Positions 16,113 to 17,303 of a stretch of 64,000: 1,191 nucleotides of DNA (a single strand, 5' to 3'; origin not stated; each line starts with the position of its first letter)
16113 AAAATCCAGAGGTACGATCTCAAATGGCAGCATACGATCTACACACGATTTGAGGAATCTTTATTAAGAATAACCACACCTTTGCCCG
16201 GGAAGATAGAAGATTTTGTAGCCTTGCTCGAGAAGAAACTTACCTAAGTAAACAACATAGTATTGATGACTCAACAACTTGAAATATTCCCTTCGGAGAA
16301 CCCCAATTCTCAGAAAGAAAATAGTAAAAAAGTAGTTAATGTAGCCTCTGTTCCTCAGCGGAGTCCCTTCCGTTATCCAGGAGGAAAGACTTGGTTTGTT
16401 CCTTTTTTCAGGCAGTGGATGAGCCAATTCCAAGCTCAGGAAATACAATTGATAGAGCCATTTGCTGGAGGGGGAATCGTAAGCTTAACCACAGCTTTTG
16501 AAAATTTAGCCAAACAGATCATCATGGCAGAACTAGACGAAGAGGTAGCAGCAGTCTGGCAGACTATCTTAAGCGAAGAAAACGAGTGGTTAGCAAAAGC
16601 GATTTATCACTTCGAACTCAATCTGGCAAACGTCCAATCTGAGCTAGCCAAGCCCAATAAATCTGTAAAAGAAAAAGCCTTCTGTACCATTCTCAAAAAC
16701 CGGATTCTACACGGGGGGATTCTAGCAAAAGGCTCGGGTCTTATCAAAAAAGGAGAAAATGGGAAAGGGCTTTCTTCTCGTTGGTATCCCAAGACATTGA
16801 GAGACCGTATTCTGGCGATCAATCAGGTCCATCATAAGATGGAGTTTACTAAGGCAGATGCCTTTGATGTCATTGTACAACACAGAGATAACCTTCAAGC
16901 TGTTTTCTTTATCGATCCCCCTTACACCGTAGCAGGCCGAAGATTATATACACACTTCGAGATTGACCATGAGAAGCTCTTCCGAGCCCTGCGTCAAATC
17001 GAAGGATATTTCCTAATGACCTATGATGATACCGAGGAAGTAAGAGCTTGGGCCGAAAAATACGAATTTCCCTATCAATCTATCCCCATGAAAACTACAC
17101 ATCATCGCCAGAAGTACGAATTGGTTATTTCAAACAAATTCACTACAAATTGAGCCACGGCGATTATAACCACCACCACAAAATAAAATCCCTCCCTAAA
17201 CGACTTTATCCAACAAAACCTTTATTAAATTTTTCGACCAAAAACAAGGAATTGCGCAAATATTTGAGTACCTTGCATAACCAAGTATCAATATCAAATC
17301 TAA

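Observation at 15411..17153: AT-rich island encoding a NotI-family-like restriction endonuclease paired with a Dam-family N6-adenine methyltransferase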

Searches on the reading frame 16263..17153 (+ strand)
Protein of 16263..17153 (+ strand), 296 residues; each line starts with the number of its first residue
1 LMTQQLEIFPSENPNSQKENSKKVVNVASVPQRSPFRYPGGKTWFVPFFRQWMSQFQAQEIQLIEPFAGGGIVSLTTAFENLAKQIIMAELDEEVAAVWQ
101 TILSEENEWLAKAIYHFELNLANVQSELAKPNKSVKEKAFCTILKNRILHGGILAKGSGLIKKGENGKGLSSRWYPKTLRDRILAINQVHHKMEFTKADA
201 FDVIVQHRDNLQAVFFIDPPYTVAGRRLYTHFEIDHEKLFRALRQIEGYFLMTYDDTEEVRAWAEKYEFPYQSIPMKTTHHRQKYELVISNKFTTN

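Call 3: search_protein_families(library=pfam, proteins=[window:16263-17153:+], max_evalue=1)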
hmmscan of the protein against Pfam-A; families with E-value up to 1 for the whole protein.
window:16263-17153:+ (296 aa): 3 families
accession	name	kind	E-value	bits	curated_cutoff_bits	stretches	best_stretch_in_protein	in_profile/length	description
PF02086.21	MethyltransfD12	-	2.2e-14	54.2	22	1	38-269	1-244/253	D12 class N6 adenine-specific DNA methyltransferase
PF01861.22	BpsA_C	-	0.08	12.6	27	0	189-235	90-136/243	Branched-chain polyamine synthase A C-terminal domain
PF24214.1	Phage_H_T_join_2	-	0.11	12.7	23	1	21-60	3-42/170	Putative phage head-tail joining protein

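Call 4: search_protein_families(library=ncbifam, proteins=[window:16263-17153:+], max_evalue=1)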
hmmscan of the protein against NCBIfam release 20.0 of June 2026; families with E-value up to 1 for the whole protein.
window:16263-17153:+ (296 aa): 2 families
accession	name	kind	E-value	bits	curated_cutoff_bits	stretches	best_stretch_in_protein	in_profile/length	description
TIGR00571.1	dam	subfamily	1.3e-10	41.5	114.85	2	35-118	4-80/267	Dam family site-specific DNA-(adenine-N6)-methyltransferase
NF008152.0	PRK10904.1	equivalog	0.00043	19.8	441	1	37-152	9-121/271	adenine-specific DNA-methyltransferase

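Call 5: search_protein_families(library=padloc, proteins=[window:16263-17153:+], max_evalue=1)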
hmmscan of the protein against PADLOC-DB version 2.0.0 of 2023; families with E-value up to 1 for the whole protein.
window:16263-17153:+ (296 aa): 15 families
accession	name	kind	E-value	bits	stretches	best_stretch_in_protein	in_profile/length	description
PDLC04018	PD-Lambda-5_B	-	5e-45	152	1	33-292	5-271/291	-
PDLC03358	MTase_II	-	5.7e-30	102.6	1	33-286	5-267/301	Type II methyltransferase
PDLC03247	MTase_II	-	1.9e-24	84.3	1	33-291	3-264/282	Type II methyltransferase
PDLC04019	PD-Lambda-5_B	-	8.4e-20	69.4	1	32-187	3-161/167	-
PDLC03294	MTase_II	-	8.2e-13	46.6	1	33-269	5-244/272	Type II methyltransferase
PDLC03717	oMTase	-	8.7e-12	43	1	33-270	3-240/285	orphan methyltransferase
PDLC03729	oMTase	-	5.5e-08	30.6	1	32-221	4-184/275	orphan methyltransferase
PDLC03281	MTase_II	-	3.3e-07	28.3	1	33-263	32-263/309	Type II methyltransferase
PDLC03383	MTase_II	-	7.3e-07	26.9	1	31-131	17-115/318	Type II methyltransferase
PDLC03340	MTase_II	-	3.1e-06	24.9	1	63-115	23-73/228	Type II methyltransferase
PDLC03266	MTase_II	-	7.7e-06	23.5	1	36-225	18-201/285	Type II methyltransferase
PDLC03341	MTase_II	-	8.2e-05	20.2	1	23-115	8-96/316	Type II methyltransferase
PDLC03351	MTase_II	-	0.007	13.6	1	45-115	131-201/348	Type II methyltransferase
PDLC03371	MTase_II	-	0.0082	13.7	1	190-230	8-48/260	Type II methyltransferase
PDLC03302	MTase_II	-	0.014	12.1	1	62-242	386-561/626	Type II methyltransferase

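Call 7: search_solved_structures(query=window:16263-17153:+, max_evalue=1, show_alignments=2)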
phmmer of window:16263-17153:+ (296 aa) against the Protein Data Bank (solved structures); distinct sequences matched with E-value up to 1: 6.
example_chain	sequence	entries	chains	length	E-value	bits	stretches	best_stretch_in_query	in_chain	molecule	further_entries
7m6b_B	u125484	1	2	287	5.8e-06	29.3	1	35-270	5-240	Site-specific DNA-methyltransferase (adenine-specific)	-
2g1p_A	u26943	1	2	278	0.43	13.3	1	62-151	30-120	DNA adenine methylase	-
4rtj_A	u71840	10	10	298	0.43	13.3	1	62-135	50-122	DNA adenine methylase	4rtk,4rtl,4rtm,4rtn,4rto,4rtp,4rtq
4gol_D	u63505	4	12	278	0.45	13.2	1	62-135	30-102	DNA adenine methylase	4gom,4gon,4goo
2ore_D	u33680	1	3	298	0.45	13.2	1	62-135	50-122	DNA adenine methylase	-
4gbe_D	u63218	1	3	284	0.45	13.2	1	62-135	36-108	DNA adenine methylase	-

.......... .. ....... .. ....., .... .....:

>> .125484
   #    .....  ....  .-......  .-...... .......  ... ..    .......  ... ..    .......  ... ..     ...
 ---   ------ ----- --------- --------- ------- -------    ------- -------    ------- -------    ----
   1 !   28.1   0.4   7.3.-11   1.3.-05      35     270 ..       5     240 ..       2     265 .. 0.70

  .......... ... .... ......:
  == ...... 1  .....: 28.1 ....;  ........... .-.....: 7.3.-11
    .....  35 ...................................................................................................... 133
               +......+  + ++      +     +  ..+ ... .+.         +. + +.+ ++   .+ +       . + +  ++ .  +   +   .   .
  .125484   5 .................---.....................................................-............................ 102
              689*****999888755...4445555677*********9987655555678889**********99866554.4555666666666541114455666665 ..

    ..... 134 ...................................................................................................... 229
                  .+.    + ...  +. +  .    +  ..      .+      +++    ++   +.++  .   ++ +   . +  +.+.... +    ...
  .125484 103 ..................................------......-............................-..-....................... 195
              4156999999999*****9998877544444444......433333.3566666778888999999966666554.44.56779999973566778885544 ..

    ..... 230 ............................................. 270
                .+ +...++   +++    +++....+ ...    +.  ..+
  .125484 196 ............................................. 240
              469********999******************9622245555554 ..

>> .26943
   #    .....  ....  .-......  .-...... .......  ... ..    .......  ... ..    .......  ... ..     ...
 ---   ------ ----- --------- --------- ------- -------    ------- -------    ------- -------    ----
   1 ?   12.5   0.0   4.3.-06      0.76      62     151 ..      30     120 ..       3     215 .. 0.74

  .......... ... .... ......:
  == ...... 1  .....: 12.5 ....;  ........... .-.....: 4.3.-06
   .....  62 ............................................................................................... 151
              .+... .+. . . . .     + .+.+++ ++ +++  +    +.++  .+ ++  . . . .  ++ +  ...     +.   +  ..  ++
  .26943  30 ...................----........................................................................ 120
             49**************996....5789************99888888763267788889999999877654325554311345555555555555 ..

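Call 30: find_homologous_proteins(query=window:16266-17153:+)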
Query window:16266-17153:+ (295 aa): 8000 proteins with E <= 0.001 among 8000 candidates; the best 120 are listed.
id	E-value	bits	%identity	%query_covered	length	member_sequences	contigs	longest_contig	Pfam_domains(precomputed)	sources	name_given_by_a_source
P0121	1.7e-197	673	100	100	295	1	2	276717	PF02086.22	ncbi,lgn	-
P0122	4.8e-126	438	65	99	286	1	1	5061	PF02086.22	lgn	-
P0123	1.3e-125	437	64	98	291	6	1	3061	PF02086.22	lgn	-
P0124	4.0e-125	435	65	99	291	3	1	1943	PF02086.22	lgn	-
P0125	8.0e-125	434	64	99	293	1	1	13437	PF02086.22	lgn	-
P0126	1.0e-124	434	65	99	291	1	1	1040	PF02086.22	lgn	-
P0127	1.0e-124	434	68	94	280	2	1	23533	PF02086.22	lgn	-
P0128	5.3e-124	431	66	98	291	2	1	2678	PF02086.22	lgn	-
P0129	1.5e-123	430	66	98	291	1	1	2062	PF02086.22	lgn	-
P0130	1.6e-123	430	66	99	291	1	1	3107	PF02086.22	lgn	-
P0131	3.0e-123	429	65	99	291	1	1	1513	PF02086.22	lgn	-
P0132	3.9e-123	429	63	99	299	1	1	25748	PF02086.22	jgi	jgi:DNA adenine methylase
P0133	9.4e-123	427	64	99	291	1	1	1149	PF02086.22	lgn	-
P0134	1.6e-122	427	67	92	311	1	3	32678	PF02086.22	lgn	-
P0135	3.5e-122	425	66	95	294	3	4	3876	PF02086.22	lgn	-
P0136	5.7e-122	425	63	99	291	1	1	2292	PF02086.22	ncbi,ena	-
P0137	1.9e-121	423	64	99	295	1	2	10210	PF02086.22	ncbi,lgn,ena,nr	ncbi:MAG: DNA adenine methylase [Bacteroidales bacterium]|nr:DNA adenine methylase [Bacteroidales ba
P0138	3.0e-120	419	63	99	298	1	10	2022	PF02086.22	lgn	-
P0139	3.1e-120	419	63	99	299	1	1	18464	PF02086.22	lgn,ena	-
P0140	4.2e-120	419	61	99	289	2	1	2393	PF02086.22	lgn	-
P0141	4.5e-120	419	64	99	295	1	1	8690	PF02086.22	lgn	-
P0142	4.8e-120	418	66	91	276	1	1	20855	PF02086.22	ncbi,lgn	ncbi:MAG: DNA adenine methylase [Saprospiraceae bacterium]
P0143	6.2e-120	418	67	93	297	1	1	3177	PF02086.22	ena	-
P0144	6.4e-120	418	62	99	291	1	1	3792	PF02086.22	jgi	-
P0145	6.5e-120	418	63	98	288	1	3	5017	PF02086.22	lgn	-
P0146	8.7e-120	418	61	99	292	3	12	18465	PF02086.22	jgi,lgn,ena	-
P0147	1.4e-119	417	63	99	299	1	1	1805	PF03602.22,PF02086.22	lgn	-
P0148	1.6e-119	417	63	99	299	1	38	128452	PF02086.22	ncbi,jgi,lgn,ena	-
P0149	1.7e-119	417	63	99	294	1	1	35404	PF02086.22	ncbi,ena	-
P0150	2.0e-119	416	63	99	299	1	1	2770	PF03602.22,PF02086.22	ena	-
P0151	2.0e-119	416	63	98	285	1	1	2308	PF02086.22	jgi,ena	-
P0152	3.1e-119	416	62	98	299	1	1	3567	PF02086.22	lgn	-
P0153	3.5e-119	416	63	99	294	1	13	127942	PF02086.22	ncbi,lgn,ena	-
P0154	5.3e-119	415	65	91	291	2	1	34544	PF02086.22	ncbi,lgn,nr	ncbi:MAG: DNA adenine methylase [Deltaproteobacteria bacterium]|nr:DNA adenine methylase [Deltaprote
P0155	5.4e-119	415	63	99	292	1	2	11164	PF02086.22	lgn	-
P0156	5.7e-119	415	63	99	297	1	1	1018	PF03602.22,PF02086.22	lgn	-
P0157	5.7e-119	415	65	91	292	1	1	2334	PF02086.22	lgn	-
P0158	5.9e-119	415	63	98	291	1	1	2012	PF02086.22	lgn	-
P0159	6.1e-119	415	63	99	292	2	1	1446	PF02086.22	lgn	-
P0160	6.1e-119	415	64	94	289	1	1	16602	PF03602.22,PF02086.22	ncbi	ncbi:MAG: DNA adenine methylase [Saprospiraceae bacterium]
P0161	6.9e-119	415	63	99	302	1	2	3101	PF03602.22,PF02086.22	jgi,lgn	jgi:DNA adenine methylase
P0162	8.1e-119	414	61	99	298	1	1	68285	PF02086.22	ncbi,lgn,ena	-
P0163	1.2e-118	414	62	99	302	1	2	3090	PF03602.22,PF02086.22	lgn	-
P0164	1.5e-118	414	61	99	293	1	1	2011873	PF02086.22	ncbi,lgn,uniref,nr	ncbi:D12 class N6 adenine-specific DNA methyltransferase [Candidatus Nitrosoglobus terrae]|uniref:D1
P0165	1.5e-118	414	63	98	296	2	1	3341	PF02086.22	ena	-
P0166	1.6e-118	414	62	99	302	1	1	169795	PF03602.22,PF02086.22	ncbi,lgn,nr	ncbi:MAG: DNA adenine methylase [Chitinophagales bacterium]|nr:DNA adenine methylase [Chitinophagale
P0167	1.7e-118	413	64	99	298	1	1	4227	PF03602.22,PF02086.22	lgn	-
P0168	2.2e-118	413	63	99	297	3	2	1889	PF03602.22,PF02086.22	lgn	-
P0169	2.3e-118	413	61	99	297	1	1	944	PF02086.22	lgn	-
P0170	2.7e-118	413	63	95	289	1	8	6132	PF02086.22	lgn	-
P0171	3.1e-118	413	62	99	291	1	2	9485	PF03602.22,PF02086.22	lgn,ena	-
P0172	3.8e-118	412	64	99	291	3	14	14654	PF02086.22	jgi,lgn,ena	-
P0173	4.1e-118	412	62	99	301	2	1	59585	PF03602.22,PF02086.22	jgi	jgi:DNA adenine methylase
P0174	4.3e-118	412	61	99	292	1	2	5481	PF02086.22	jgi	-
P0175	4.9e-118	412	62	99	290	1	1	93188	PF03602.22,PF02086.22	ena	-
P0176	5.4e-118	412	63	99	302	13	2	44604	PF03602.22,PF02086.22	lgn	-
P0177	5.7e-118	412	62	94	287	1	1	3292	PF02086.22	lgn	-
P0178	5.9e-118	412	62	99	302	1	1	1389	PF03602.22,PF02086.22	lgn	-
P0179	6.5e-118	411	63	92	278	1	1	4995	PF02086.22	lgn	-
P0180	7.0e-118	411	61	99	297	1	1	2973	PF02086.22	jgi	-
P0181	7.0e-118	411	61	99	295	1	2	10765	PF02086.22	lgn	-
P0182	7.2e-118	411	59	99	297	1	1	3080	PF02086.22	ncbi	-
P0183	7.6e-118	411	62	99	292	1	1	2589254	PF02086.22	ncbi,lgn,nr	ncbi:MAG: DNA adenine methylase [Cyclobacteriaceae bacterium]|nr:DNA adenine methylase [Cyclobacteri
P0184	7.7e-118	411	63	99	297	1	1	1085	PF02086.22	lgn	-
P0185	8.6e-118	411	60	99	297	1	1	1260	PF02086.22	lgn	-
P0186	8.7e-118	411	61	99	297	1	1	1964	PF02086.22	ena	-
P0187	8.8e-118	411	63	99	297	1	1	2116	PF03602.22,PF02086.22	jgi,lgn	jgi:DNA adenine methylase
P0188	8.9e-118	411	62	98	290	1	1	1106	PF03602.22,PF02086.22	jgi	-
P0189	9.2e-118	411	62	98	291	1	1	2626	PF02086.22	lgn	-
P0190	9.5e-118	411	61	99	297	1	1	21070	PF02086.22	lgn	-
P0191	1.1e-117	411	62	99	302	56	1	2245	PF02086.22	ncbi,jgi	jgi:DNA adenine methylase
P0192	1.1e-117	411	61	99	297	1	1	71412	PF02086.22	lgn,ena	-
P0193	1.2e-117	411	61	99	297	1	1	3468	PF02086.22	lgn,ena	-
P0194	1.3e-117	410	61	99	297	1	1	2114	PF02086.22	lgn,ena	-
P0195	1.3e-117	410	60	99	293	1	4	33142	PF02086.22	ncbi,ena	-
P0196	1.3e-117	410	62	99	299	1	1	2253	PF03602.22,PF02086.22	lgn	-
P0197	1.3e-117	410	61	99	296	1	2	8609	PF02086.22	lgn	-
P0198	1.5e-117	410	62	99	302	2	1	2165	PF03602.22,PF02086.22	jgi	jgi:DNA adenine methylase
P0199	1.6e-117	410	62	99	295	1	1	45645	PF02086.22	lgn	-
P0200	1.6e-117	410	62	99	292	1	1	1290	PF02086.22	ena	-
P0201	1.7e-117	410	60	99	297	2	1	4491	PF02086.22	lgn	-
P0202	1.8e-117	410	62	99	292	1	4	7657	PF02086.22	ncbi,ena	-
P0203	1.8e-117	410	61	99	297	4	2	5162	PF02086.22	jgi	-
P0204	1.8e-117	410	63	99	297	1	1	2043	PF02086.22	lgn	-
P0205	1.8e-117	410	62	99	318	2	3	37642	PF02086.22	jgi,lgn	jgi:DNA adenine methylase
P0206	2.0e-117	410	63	99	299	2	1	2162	PF03602.22,PF02086.22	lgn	-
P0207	2.3e-117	410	61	99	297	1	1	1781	PF02086.22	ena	-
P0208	2.3e-117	410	62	99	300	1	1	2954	PF02086.22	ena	-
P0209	2.4e-117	410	61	99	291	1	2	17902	PF02086.22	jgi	-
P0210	2.4e-117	410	63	99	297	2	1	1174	PF02086.22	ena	-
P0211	2.5e-117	410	61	99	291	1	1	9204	PF02086.22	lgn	-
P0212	2.5e-117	410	60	99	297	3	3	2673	PF02086.22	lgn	-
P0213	2.7e-117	409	63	99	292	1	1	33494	PF02086.22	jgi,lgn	-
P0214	2.8e-117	409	62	99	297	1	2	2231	PF02086.22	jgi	jgi:DNA adenine methylase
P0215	3.0e-117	409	62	99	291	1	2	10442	PF02086.22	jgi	jgi:DNA adenine methylase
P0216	3.3e-117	409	64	94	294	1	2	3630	PF02086.22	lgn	-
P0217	3.4e-117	409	62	99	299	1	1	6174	PF03602.22,PF02086.22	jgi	jgi:DNA adenine methylase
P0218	3.8e-117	409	61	99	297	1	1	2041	PF02086.22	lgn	-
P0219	4.0e-117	409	61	99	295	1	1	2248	PF02086.22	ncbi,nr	ncbi:DNA adenine methylase [Candidatus Roizmanbacteria bacterium]|nr:DNA adenine methylase [Candidat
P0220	4.2e-117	409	61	99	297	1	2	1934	PF02086.22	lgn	-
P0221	4.2e-117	409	61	99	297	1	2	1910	PF02086.22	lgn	-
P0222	4.9e-117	409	65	92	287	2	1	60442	PF02086.22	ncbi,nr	ncbi:MAG: DNA adenine methylase [Candidatus Azobacteroides sp.]|nr:DNA adenine methylase [Candidatus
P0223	5.0e-117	409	61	95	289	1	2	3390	PF02086.22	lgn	-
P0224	5.4e-117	408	62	99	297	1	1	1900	PF03602.22,PF02086.22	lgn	-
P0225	5.9e-117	408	62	94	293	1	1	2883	PF02086.22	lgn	-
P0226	6.1e-117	408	62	94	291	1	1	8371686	PF02086.22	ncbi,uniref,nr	ncbi:DNA adenine methylase [Haliscomenobacter hydrossis]|uniref:D12 class N6 adenine-specific DNA me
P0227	7.0e-117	408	60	99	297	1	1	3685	PF02086.22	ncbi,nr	ncbi:MAG: DNA adenine methylase [Cytophagaceae bacterium]|nr:DNA adenine methylase [Cytophagaceae ba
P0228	7.0e-117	408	60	99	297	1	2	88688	PF02086.22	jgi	-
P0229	7.1e-117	408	59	99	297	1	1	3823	PF02086.22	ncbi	-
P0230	7.3e-117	408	62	99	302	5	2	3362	PF03602.22,PF02086.22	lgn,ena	-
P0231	8.0e-117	408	63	99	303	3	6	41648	PF03602.22,PF02086.22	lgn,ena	-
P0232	8.3e-117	408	59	99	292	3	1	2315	PF02086.22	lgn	-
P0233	8.6e-117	408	61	99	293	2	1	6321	PF02086.22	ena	-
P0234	8.8e-117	408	58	99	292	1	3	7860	PF02086.22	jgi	jgi:DNA adenine methylase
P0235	9.0e-117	408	64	94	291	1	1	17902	PF02086.22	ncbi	-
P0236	9.2e-117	408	62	99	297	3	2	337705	PF02086.22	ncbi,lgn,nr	ncbi:DNA adenine methylase [Pedobacter nutrimenti]|nr:DNA adenine methylase [Pedobacter nutrimenti]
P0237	9.9e-117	408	63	99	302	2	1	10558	PF02086.22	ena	-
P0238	1.1e-116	408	63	99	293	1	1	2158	PF03602.22,PF02086.22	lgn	-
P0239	1.1e-116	407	62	99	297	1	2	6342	PF02086.22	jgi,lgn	-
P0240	1.1e-116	407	60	99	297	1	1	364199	PF02086.22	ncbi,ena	-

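Call 42: search_solved_structures(query=A2, max_evalue=10, show_alignments=1)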
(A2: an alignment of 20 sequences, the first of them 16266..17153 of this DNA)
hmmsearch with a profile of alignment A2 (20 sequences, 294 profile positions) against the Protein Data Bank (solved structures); distinct sequences matched with E-value up to 10: 18.
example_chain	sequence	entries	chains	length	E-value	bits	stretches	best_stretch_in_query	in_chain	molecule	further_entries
7m6b_B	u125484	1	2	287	1.6e-11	47.2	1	32-287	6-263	Site-specific DNA-methyltransferase (adenine-specific)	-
2dpm_A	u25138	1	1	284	0.067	15.6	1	31-140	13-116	PROTEIN (ADENINE-SPECIFIC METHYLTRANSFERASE DPNII 1)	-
4rtj_A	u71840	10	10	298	0.38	13.1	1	29-106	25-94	DNA adenine methylase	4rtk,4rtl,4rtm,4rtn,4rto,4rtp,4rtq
2g1p_A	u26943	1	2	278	0.4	13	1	29-106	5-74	DNA adenine methylase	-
2ore_D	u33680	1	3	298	0.44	12.9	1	29-106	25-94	DNA adenine methylase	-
4gbe_D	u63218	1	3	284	0.46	12.8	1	29-106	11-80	DNA adenine methylase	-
4gol_D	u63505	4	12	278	0.46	12.8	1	29-106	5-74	DNA adenine methylase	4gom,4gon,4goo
8vyd_A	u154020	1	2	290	0.54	12.6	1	187-225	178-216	SAM-dependent methyltransferase, UPF0020 family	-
5hfj_A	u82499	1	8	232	0.58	12.5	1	189-223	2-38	Adenine specific DNA methyltransferase (DpnA)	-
5hek_A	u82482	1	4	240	0.61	12.4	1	189-223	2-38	Adenine specific DNA methyltransferase (DpnA)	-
8zfw_A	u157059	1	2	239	1.2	11.4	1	185-251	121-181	Norbelladine 4'-O-methyltransferase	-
8uke_A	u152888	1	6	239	1.2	11.4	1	185-246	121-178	Norbelladine 4'-O-methyltransferase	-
8z8s_A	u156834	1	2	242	1.2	11.4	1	185-251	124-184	Norbelladine 4'-O-methyltransferase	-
8z8t_A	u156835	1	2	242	1.2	11.4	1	185-251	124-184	Norbelladine 4'-O-methyltransferase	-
8z8o_A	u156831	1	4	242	1.3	11.4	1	185-251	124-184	Norbelladine 4'-O-methyltransferase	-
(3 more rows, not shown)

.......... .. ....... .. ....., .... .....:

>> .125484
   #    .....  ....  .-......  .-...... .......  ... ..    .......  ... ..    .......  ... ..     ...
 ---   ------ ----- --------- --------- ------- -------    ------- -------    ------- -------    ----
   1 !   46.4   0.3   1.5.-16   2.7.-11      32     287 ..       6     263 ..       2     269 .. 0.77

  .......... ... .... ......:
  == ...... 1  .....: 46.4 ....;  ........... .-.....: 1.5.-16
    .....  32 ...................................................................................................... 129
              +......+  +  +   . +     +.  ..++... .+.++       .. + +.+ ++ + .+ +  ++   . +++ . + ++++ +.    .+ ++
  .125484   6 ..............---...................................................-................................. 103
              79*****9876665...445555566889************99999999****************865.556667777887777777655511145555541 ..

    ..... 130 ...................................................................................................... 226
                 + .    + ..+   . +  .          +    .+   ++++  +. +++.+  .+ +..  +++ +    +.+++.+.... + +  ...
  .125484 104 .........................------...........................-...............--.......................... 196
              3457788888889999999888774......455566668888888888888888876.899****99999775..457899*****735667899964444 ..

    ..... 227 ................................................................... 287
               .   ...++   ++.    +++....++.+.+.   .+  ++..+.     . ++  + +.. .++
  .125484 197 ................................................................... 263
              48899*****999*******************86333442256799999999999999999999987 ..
